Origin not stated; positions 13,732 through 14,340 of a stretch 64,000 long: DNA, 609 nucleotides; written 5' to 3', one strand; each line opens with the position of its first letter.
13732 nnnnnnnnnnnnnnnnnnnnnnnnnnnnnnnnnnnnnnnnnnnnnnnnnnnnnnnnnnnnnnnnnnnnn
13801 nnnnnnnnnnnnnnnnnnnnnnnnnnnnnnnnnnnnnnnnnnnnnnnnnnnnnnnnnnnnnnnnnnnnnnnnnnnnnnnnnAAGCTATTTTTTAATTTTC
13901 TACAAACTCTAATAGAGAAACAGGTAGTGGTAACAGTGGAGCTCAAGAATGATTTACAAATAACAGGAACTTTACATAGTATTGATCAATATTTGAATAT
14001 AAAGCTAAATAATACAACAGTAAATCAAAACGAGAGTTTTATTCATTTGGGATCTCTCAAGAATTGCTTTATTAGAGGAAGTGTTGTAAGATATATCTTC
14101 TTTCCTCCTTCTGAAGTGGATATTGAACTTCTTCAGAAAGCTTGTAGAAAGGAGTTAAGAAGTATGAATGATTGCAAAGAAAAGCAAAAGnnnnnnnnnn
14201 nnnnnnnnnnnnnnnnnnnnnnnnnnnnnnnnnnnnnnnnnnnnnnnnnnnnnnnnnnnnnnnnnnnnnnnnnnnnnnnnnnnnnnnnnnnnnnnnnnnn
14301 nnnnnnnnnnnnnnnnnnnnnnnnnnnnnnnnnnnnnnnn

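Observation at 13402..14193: LSm2 gene probably starts with an ATG-only micro-exon followed by a 480-nt intron; the ORF track underestimates the CDS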

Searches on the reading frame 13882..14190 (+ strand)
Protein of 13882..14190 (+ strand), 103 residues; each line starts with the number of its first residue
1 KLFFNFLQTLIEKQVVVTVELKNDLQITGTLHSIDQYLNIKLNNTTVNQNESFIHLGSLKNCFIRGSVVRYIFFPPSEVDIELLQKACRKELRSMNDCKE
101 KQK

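Call 5: find_homologous_proteins(query=window:13882-14190:+)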
Query seq(103 aa) (103 aa): 1206 proteins with E <= 0.001 among 1210 candidates; the best 120 are listed.
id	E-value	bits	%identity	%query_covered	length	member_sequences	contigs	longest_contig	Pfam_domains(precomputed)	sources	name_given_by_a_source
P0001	1.8e-60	219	100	100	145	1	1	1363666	PF01423.29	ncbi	ncbi:U6 snRNA-associated Sm-like protein LSm2, partial [Cryptosporidium parvum]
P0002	2.8e-60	218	100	99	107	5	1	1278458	PF01423.29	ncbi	ncbi:snRNP core protein, partial [Cryptosporidium parvum Iowa II]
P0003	1.2e-52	194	88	97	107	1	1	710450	PF01423.29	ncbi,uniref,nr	ncbi:hypothetical protein FG379_003616 [Cryptosporidium bovis]|uniref:uncharacterized protein n=1 Ta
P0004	4.7e-52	192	87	97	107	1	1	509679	PF01423.29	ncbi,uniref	ncbi:hypothetical protein RS030_6851 [Cryptosporidium xiaoi]|uniref:U6 snRNA-associated Sm-like prot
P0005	2.4e-49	183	84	96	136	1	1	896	PF01423.29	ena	-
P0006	1.4e-48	181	88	91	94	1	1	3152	PF01423.29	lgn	-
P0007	1.4e-48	181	89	91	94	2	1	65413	PF01423.29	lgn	-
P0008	1.7e-45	171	77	100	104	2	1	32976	PF01423.29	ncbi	ncbi:LSM domain-containing protein [Cryptosporidium serpentis]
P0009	3.9e-45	170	57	88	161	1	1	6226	PF14438.13,PF01423.29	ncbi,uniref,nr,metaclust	ncbi:LSM domain protein [Oesophagostomum dentatum]|uniref:U6 snRNA-associated Sm-like protein LSm2 n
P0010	2.4e-37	145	97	68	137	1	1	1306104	PF01423.29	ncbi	ncbi:U6 snRNA-associated Sm-like protein LSm2 [Cryptosporidium meleagridis]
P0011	2.5e-37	145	72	90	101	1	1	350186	PF01423.29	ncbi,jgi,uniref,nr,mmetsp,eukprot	ncbi:unnamed protein product [Vitrella brassicaformis CCMP3155]|uniref:U6 snRNA-associated Sm-like p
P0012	1.2e-34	136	61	100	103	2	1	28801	PF01423.29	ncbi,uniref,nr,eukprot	ncbi:putative U6 snRna-associated sm family protein Lsm2 [Cardiosporidium cionae]|uniref:U6 snRNA-as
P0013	1.1e-33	133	60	98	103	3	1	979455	PF01423.29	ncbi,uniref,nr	ncbi:putative SNRP core protein,putative [Babesia divergens]|uniref:U6 snRNA-associated Sm-like prot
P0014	1.2e-33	133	46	91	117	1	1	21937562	PF14438.13,PF01423.29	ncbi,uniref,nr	ncbi:hypothetical protein F2Q70_00019266 [Brassica cretica]|uniref:Sm-like protein LSM2 n=1 Tax=Bras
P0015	2.2e-33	132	60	98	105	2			PF01423.29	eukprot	eukprot:GHVT01069843.1.p4 GENE.GHVT01069843.1~~GHVT01069843.1.p4 ORF type:complete len:106 (+),score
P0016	3.1e-33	132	62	98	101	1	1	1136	PF01423.29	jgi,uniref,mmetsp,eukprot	uniref:U6 snRNA-associated Sm-like protein LSm2 n=1 Tax=Chromera velia CCMP2878 TaxID=1169474 RepID=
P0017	5.1e-33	131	67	88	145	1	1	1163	PF01423.29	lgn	-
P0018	9.5e-33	130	63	94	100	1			PF01423.29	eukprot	eukprot:GDKI01017639.1.p2 GENE.GDKI01017639.1~~GDKI01017639.1.p2 ORF type:complete len:101 (-),score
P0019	1.2e-32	130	61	93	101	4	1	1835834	PF01423.29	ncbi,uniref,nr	ncbi:U6 snRNA-associated Sm-like protein LSm2 [Theileria parva strain Muguga]|uniref:U6 snRNA-associ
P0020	1.3e-32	130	61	100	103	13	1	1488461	PF01423.29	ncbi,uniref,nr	ncbi:U6 snRNA-associated Sm-like protein LSm4 [Plasmodium gonderi]|uniref:U6 snRNA-associated Sm-lik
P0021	2.4e-32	129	66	86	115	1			PF01423.29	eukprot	eukprot:GHVS01033751.1.p1 GENE.GHVS01033751.1~~GHVS01033751.1.p1 ORF type:complete len:116 (-),score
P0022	3.0e-32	128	62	99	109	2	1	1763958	PF01423.29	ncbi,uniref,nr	ncbi:Uncharacterized protein PCOAH_00029590 [Plasmodium coatneyi]|uniref:U6 snRNA-associated Sm-like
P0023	2.2e-31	126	60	92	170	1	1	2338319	PF01423.29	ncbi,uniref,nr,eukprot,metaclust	ncbi:LSM domain-containing protein [Theileria equi strain WA]|uniref:LSM domain-containing protein n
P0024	2.4e-31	126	60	100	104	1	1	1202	PF01423.29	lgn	-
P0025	7.3e-31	124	59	98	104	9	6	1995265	PF01423.29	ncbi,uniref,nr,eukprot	ncbi:U6 snRNA-associated Sm-like protein LSm2, putative [Plasmodium vinckei]|uniref:U6 snRNA-associa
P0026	1.4e-30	123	59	99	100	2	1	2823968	PF01423.29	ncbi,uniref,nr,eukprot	ncbi:U6 snRNA-associated Sm-like protein LSm2 [Babesia bigemina]|uniref:U6 snRNA-associated Sm-like 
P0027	2.1e-30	123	59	97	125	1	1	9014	PF01423.29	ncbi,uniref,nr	ncbi:Sm protein, putative [Plasmodium yoelii yoelii]|uniref:Sm protein, putative n=1 Tax=Plasmodium 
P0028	4.2e-30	122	58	100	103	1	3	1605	PF01423.29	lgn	-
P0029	5.2e-30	121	59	96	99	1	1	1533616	PF01423.29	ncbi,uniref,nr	ncbi:U6 snRNA-associated Sm-like protein [Babesia ovis]|uniref:U6 snRNA-associated Sm-like protein L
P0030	5.8e-30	121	60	90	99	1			PF01423.29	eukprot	eukprot:gnl/MRDRNA2_/MRDRNA2_101071_c0_seq1.p2 gnl/MRDRNA2_/MRDRNA2_101071_c0~~gnl/MRDRNA2_/MRDRNA2_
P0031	6.4e-30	121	60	90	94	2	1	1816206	PF01423.29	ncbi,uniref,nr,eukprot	ncbi:U6 snRNA-associated Sm-like protein LSm2 [Babesia microti strain RI]|uniref:U6 snRNA-associated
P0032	1.8e-29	120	62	91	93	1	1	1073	PF14438.13,PF01423.29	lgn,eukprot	eukprot:jgi/Astpho2/7685/e_gw1.00115.153.1_t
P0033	1.9e-29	120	47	79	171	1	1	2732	PF01423.29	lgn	-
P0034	6.7e-29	118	58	93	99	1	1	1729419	PF01423.29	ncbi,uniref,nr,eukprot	ncbi:putative u6 snRNA-associated sm-like protein Lsm2 [Babesia bovis T2Bo]|uniref:U6 snRNA-associat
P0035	6.8e-29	118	61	92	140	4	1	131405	PF01423.29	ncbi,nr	ncbi:lsm2 [Symbiodinium sp. CCMP2592]|nr:lsm2 [Symbiodinium sp. CCMP2592]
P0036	1.3e-28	117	62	91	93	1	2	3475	PF14438.13,PF01423.29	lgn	-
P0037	1.6e-28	117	60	91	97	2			PF01423.29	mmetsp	mmetsp:Transcript_32373/g.84056 ORF Transcript_32373/g.84056 Transcript_32373/m.84056 type:complete 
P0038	2.3e-28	116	64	88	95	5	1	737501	PF01423.29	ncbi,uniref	ncbi:U6 snRNA-associated Sm-like protein [Trichinella spiralis]|uniref:U6 snRNA-associated Sm-like p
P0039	2.4e-28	116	61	91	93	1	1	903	PF14438.13,PF01423.29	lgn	-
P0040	3.3e-28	116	57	100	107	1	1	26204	PF01423.29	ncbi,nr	ncbi:U6 snRNA-associated Sm-like protein LSm2, putative [Hepatocystis sp. ex Piliocolobus tephroscel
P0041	3.5e-28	115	52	100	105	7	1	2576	PF01423.29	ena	-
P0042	3.5e-28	115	63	91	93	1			PF14438.13,PF01423.29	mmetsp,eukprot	mmetsp:Transcript_7519/g.20010 ORF Transcript_7519/g.20010 Transcript_7519/m.20010 type:complete len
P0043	4.4e-28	115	53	100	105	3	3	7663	PF01423.29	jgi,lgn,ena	-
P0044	4.7e-28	115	62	91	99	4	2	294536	PF01423.29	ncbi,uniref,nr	ncbi:unnamed protein product [Oikopleura dioica]|uniref:U6 snRNA-associated Sm-like protein LSm2 n=1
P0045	4.9e-28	115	60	96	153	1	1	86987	PF01423.29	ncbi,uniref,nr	ncbi:LSM domain-containing protein [Cryptosporidium andersoni]|uniref:LSM domain-containing protein 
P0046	5.3e-28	115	60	91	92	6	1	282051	PF14438.13,PF01423.29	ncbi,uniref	ncbi:hypothetical protein WJX81_001951 [Elliptochloris bilobata]|uniref:Sm-like protein LSM2 n=1 Tax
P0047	8.1e-28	114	60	94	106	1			PF14438.13,PF01423.29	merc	-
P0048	8.2e-28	114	60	90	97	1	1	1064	PF01423.29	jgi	-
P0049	8.8e-28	114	60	91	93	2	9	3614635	PF14438.13,PF01423.29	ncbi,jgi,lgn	ncbi:hypothetical protein WJX82_006164 [Trebouxia sp. C0006]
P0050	9.1e-28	114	59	91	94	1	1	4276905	PF14438.13,PF01423.29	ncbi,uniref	ncbi:hypothetical protein WJX72_001578 [[Myrmecia] bisecta]|uniref:Sm-like protein LSM2 n=1 Tax=[Myr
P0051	1.1e-27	114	60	91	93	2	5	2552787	PF01423.29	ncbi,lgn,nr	ncbi:hypothetical protein Ndes2526B_g06308 [Nannochloris sp. 'desiccata']|nr:hypothetical protein KS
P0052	1.1e-27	114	60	91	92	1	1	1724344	PF14438.13,PF01423.29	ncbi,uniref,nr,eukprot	ncbi:Sm-D1 protein [Coccomyxa subellipsoidea C-169]|uniref:Sm-like protein LSM2 n=1 Tax=Coccomyxa su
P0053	1.2e-27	114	60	99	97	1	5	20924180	PF01423.29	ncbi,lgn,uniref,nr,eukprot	ncbi:U6 snRNA-associated Sm-like protein LSm2 [Caenorhabditis elegans]|uniref:U6 snRNA-associated Sm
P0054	1.3e-27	114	59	99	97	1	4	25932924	PF01423.29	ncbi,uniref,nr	ncbi:hypothetical protein L5515_007292 [Caenorhabditis briggsae]|uniref:U6 snRNA-associated Sm-like 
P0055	1.5e-27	113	59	99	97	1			PF01423.29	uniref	uniref:U6 snRNA-associated Sm-like protein LSm2 n=1 Tax=Caenorhabditis tropicalis TaxID=1561998 RepI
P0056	1.5e-27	113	60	91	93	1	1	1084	PF01423.29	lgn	-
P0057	1.5e-27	113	52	100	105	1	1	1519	PF01423.29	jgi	jgi:U6 snRNA-associated Sm-like protein LSm2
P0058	1.6e-27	113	60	91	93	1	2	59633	PF01423.29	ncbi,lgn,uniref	ncbi:hypothetical protein WJX84_007167 [Apatococcus fuscideae]|uniref:Sm-like protein LSM2 n=1 Tax=A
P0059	2.0e-27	113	55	91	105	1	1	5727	PF01423.29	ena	-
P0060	2.2e-27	113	61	91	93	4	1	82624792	PF14438.13,PF01423.29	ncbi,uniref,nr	ncbi:sm-like protein LSM2 [Magnolia sinica]|uniref:sm-like protein LSM2 n=1 Tax=Magnolia sinica TaxI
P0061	2.2e-27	113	57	91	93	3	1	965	PF14438.13,PF01423.29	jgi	-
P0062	2.5e-27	113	61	89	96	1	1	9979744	PF01423.29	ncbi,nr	ncbi:unnamed protein product [Caenorhabditis sp. 36 PRJEB53466]|nr:unnamed protein product [Caenorha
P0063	2.7e-27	113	59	88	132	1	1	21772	PF01423.29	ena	-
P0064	2.8e-27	113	59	91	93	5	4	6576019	PF14438.13,PF01423.29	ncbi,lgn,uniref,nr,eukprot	ncbi:hypothetical protein CHLRE_10g441950v5 [Chlamydomonas reinhardtii]|uniref:Sm-like protein LSM2 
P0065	2.9e-27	113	51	100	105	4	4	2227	PF01423.29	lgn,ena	-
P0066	3.0e-27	112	61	90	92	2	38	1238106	PF01423.29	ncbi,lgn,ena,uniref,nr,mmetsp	ncbi:U6 snRNA-associated Sm-like protein LSm2 [Pycnococcus provasolii]|uniref:Sm-like protein LSM2 n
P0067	3.0e-27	112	60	91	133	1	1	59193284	PF14438.13,PF01423.29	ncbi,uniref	ncbi:hypothetical protein VNO80_03767 [Phaseolus coccineus]|uniref:Sm domain-containing protein n=1 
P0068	3.3e-27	112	59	88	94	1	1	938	PF01423.29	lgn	-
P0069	3.3e-27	112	62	91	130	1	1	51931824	PF01423.29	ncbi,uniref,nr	ncbi:hypothetical protein MRB53_031148 [Persea americana]|uniref:Uncharacterized protein n=1 Tax=Per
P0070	3.4e-27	112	64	88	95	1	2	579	PF01423.29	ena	-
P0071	3.4e-27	112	62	87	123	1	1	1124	PF14438.13,PF01423.29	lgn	-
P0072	3.7e-27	112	57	93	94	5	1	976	PF14438.13,PF01423.29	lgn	-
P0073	3.8e-27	112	59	91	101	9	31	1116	PF14438.13,PF01423.29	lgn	-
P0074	4.3e-27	112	59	96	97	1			PF14438.13,PF01423.29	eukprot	eukprot:g10166.t1 g10166 contig4:1349805-1350246(-)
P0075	4.5e-27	112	61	91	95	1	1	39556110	PF01423.29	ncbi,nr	ncbi:gut-2 [Pristionchus pacificus]|nr:gut-2 [Pristionchus pacificus]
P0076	4.9e-27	112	58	98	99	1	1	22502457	PF01423.29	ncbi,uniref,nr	ncbi:hypothetical protein GCK72_018587 [Caenorhabditis remanei]|uniref:U6 snRNA-associated Sm-like p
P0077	5.0e-27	112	61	91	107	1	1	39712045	PF01423.29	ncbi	ncbi:hypothetical protein PMAYCL1PPCAC_03962, partial [Pristionchus mayeri]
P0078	5.1e-27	112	58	92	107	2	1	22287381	PF01423.29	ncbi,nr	ncbi:hypothetical protein B9Z55_018533 [Caenorhabditis nigoni]|nr:hypothetical protein B9Z55_018533 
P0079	5.4e-27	112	57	99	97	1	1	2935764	PF01423.29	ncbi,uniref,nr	ncbi:unnamed protein product [Caenorhabditis auriculariae]|uniref:U6 snRNA-associated Sm-like protei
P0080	6.5e-27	111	53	100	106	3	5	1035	PF01423.29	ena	-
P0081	6.6e-27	111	58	98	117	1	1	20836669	PF01423.29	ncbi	ncbi:unnamed protein product [Caenorhabditis brenneri]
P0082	8.2e-27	111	59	91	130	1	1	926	PF01423.29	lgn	-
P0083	8.7e-27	111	60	88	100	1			PF01423.29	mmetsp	mmetsp:Transcript_44458/g.88857 ORF Transcript_44458/g.88857 Transcript_44458/m.88857 type:complete 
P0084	9.8e-27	111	56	91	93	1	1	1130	PF01423.29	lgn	-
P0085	1.0e-26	111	63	88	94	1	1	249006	PF01423.29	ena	-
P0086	1.1e-26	111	61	90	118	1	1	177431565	PF14438.13,PF01423.29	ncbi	ncbi:hypothetical protein LXL04_001086 [Taraxacum kok-saghyz]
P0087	1.2e-26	111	56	100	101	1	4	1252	PF14438.13,PF01423.29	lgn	-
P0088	1.2e-26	111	63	88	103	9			PF01423.29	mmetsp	mmetsp:Transcript_22120/g.53598 ORF Transcript_22120/g.53598 Transcript_22120/m.53598 type:complete 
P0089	1.2e-26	111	58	95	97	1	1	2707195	PF14438.13,PF01423.29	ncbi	ncbi:predicted protein, partial [Thalassiosira pseudonana CCMP1335]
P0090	1.2e-26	111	62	88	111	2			PF01423.29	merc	-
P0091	1.2e-26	111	59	91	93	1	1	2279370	PF01423.29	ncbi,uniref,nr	ncbi:U6 snRNA-associated Sm-like protein LSm2 [Coccomyxa viridis]|uniref:Sm-like protein LSM2 n=1 Ta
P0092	1.2e-26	111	60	88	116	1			PF01423.29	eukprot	eukprot:CAMPEP_0181366966 /NCGR_PEP_ID=MMETSP1106-20121128/11050_1 /TAXON_ID=81844 /ORGANISM="Manton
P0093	1.3e-26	110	62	91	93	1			PF01423.29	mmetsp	mmetsp:Transcript_8360/g.21557 ORF Transcript_8360/g.21557 Transcript_8360/m.21557 type:complete len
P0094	1.3e-26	110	64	87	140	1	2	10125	PF14438.13,PF01423.29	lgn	-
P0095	1.3e-26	110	61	91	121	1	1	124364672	PF14438.13,PF01423.29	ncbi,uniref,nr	ncbi:hypothetical protein E3N88_22079 [Mikania micrantha]|uniref:Sm domain-containing protein n=2 Ta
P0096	1.3e-26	110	63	88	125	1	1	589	PF01423.29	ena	-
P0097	1.3e-26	110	59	90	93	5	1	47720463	PF01423.29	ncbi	ncbi:Sm-like protein LSM2, partial [Glycine soja]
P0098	1.4e-26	110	59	91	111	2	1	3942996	PF01423.29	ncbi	ncbi:unnamed protein product, partial [Closterium sp. Naga37s-1]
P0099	1.4e-26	110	59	90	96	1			PF01423.29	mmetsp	mmetsp:Transcript_29617/g.40902 ORF Transcript_29617/g.40902 Transcript_29617/m.40902 type:complete 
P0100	1.4e-26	110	61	91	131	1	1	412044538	PF14438.13,PF01423.29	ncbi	ncbi:sm-like protein LSM2 [Rutidosis leptorrhynchoides]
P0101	1.5e-26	110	57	91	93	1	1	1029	PF14438.13,PF01423.29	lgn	-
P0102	1.6e-26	110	49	91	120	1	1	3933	PF01423.29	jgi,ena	-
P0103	1.6e-26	110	59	88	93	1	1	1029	PF01423.29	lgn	-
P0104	1.7e-26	110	60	88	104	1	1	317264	PF01423.29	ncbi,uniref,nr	ncbi:hypothetical protein BDB00DRAFT_788498 [Zychaea mexicana]|uniref:uncharacterized protein n=1 Ta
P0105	1.7e-26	110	57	91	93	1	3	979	PF01423.29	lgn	-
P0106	1.8e-26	110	57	91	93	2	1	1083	PF01423.29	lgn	-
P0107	1.8e-26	110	59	91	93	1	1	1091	PF01423.29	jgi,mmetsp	mmetsp:Transcript_13084/g.15800 ORF Transcript_13084/g.15800 Transcript_13084/m.15800 type:complete 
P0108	1.8e-26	110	53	99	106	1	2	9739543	PF01423.29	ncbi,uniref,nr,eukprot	ncbi:U6 snRNA-associated Sm-like protein LSm2 [Trichoplax sp. H2]|uniref:U6 snRNA-associated Sm-like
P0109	1.9e-26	110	62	88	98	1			PF14438.13,PF01423.29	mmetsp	mmetsp:Transcript_17162/g.28066 ORF Transcript_17162/g.28066 Transcript_17162/m.28066 type:complete 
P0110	2.0e-26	110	61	91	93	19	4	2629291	PF14438.13,PF01423.29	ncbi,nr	ncbi:hypothetical protein L7F22_053299 [Adiantum nelumboides]|nr:hypothetical protein [Adiantum nelu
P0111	2.0e-26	110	61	91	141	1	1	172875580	PF01423.29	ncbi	ncbi:hypothetical protein R6Q57_002615 [Mikania cordata]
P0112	2.0e-26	110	56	91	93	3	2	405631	PF14438.13,PF01423.29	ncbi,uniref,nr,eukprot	ncbi:U6 snRNA-associated Sm [Raphidocelis subcapitata]|uniref:Sm-like protein LSM2 n=1 Tax=Raphidoce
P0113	2.1e-26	110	59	91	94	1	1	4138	PF01423.29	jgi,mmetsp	mmetsp:Transcript_2838/g.10317 ORF Transcript_2838/g.10317 Transcript_2838/m.10317 type:complete len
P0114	2.1e-26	110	52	98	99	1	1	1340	PF14438.13,PF01423.29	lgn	-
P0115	2.2e-26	110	61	89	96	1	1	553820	PF01423.29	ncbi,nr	ncbi:unnamed protein product [Auanema sp. JU1783]|nr:unnamed protein product [Auanema sp. JU1783]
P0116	2.2e-26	110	62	88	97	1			PF14438.13,PF01423.29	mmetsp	mmetsp:Transcript_23518/g.35089 ORF Transcript_23518/g.35089 Transcript_23518/m.35089 type:complete 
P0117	2.2e-26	110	58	95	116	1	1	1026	PF14438.13,PF01423.29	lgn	-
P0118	2.2e-26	110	62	88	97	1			PF14438.13,PF01423.29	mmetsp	mmetsp:Transcript_15113/g.30792 ORF Transcript_15113/g.30792 Transcript_15113/m.30792 type:complete 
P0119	2.3e-26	110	57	91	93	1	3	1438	PF01423.29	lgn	-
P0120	2.6e-26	109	62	88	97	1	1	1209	PF01423.29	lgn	-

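Call 7: find_encoding_contigs(protein=P0001, flank=3000, max_places=4)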
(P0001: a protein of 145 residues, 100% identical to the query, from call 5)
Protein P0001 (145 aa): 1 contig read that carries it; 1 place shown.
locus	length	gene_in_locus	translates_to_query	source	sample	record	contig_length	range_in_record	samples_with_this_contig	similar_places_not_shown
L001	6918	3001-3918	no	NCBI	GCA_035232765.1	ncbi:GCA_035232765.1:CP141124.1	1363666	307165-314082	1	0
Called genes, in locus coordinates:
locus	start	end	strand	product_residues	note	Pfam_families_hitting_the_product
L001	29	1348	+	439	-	PF12251:SNAPC3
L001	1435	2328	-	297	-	-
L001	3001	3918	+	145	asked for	PF01423:LSM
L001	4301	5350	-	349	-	PF01398:JAB, PF13012:MitMem_reg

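Call 8: find_encoding_contigs(protein=P0003, flank=3000, max_places=3)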
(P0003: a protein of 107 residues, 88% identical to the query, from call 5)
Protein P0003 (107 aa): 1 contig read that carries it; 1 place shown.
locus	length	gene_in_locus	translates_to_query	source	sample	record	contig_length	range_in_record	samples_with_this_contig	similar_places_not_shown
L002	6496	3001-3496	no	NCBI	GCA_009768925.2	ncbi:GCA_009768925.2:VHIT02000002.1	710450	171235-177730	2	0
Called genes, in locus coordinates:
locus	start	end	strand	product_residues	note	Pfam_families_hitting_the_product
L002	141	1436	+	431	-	PF12251:SNAPC3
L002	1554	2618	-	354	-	-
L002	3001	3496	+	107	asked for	PF01423:LSM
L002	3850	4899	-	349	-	PF01398:JAB, PF13012:MitMem_reg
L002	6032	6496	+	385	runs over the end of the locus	-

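Call 11: find_encoding_contigs(protein=P0008, flank=3000, max_places=3)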
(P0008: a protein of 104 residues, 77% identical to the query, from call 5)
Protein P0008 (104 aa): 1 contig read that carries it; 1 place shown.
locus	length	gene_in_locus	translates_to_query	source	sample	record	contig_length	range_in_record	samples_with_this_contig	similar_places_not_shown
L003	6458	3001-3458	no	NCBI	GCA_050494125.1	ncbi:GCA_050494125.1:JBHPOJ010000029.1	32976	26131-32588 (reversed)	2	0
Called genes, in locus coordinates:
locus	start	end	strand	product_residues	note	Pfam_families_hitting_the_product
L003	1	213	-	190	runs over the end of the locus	PF00163:Ribosomal_S4, PF01479:S4 (weak)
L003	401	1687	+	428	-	PF12251:SNAPC3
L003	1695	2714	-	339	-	-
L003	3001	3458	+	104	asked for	PF01423:LSM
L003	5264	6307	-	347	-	PF01398:JAB, PF13012:MitMem_reg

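Call 12: find_encoding_contigs(protein=P0045, flank=3000, max_places=3)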
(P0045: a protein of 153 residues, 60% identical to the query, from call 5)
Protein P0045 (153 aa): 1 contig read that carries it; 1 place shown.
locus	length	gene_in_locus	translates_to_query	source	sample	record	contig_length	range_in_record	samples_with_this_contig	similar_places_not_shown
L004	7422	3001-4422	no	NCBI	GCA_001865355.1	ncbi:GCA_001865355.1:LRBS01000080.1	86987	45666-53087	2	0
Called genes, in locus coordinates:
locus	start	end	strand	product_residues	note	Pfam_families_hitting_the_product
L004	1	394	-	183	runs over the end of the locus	PF00163:Ribosomal_S4, PF01479:S4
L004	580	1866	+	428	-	PF12251:SNAPC3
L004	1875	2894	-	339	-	-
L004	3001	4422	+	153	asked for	PF01423:LSM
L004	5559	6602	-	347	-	PF01398:JAB, PF13012:MitMem_reg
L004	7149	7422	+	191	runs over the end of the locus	PF02525:Flavodoxin_2, PF03358:FMN_red (weak)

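Call 13: find_encoding_contigs(protein=P0004, flank=3000, max_places=3)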
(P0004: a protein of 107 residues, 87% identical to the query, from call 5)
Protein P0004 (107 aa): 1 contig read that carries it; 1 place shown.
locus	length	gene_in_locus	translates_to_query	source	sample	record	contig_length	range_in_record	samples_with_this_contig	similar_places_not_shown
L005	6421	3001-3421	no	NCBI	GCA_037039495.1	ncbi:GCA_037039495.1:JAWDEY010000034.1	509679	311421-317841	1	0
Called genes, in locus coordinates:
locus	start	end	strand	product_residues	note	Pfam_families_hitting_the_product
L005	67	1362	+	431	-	PF12251:SNAPC3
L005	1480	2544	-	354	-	-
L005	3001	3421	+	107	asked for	PF01423:LSM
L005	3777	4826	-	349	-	PF01398:JAB, PF13012:MitMem_reg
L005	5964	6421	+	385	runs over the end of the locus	-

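Call 14: find_encoding_contigs(protein=P0010, flank=3000, max_places=3)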
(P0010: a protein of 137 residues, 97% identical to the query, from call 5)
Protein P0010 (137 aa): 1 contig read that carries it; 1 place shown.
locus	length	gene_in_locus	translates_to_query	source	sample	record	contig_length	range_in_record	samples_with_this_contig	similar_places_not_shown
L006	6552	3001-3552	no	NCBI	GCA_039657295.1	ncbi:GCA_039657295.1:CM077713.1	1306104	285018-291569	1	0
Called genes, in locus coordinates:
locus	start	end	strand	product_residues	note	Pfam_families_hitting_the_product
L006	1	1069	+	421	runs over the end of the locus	PF12251:SNAPC3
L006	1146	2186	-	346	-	-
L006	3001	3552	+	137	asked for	PF01423:LSM (weak)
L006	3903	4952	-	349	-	PF01398:JAB, PF13012:MitMem_reg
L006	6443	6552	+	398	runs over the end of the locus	-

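Call 16: find_encoding_contigs(protein=window:13882-14190:+, flank=2000, max_places=6)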
Protein seq(103 aa) (103 aa): 7 contigs read that carry it; 6 places shown.
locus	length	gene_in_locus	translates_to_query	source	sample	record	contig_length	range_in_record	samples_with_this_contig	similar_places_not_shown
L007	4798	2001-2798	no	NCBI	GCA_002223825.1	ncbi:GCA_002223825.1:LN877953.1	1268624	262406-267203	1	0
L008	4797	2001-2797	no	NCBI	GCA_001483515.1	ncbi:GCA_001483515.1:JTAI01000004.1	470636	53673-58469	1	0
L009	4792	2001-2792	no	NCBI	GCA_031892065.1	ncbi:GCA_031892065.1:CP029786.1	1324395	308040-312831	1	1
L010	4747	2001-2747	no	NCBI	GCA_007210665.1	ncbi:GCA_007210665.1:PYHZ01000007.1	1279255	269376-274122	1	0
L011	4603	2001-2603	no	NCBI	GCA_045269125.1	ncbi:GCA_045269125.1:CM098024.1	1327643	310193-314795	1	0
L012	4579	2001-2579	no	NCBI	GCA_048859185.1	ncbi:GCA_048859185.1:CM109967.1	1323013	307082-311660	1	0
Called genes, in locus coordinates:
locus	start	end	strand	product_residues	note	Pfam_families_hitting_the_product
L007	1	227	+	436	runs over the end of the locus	PF12251:SNAPC3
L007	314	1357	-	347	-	-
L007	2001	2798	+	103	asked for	PF01423:LSM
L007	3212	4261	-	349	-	PF01398:JAB, PF13012:MitMem_reg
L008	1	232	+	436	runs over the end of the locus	PF12251:SNAPC3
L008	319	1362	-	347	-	-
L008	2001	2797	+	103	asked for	PF01423:LSM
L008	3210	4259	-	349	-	PF01398:JAB, PF13012:MitMem_reg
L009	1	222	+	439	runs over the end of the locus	PF12251:SNAPC3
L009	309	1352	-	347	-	-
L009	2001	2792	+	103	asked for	PF01423:LSM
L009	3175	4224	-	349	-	PF01398:JAB, PF13012:MitMem_reg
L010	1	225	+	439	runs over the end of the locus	PF12251:SNAPC3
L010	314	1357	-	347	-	-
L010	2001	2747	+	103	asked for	PF01423:LSM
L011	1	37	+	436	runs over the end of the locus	PF12251:SNAPC3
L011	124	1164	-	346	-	-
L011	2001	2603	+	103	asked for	PF01423:LSM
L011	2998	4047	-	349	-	PF01398:JAB, PF13012:MitMem_reg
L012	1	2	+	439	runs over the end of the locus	PF12251:SNAPC3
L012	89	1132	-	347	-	-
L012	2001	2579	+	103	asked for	PF01423:LSM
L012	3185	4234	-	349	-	PF01398:JAB, PF13012:MitMem_reg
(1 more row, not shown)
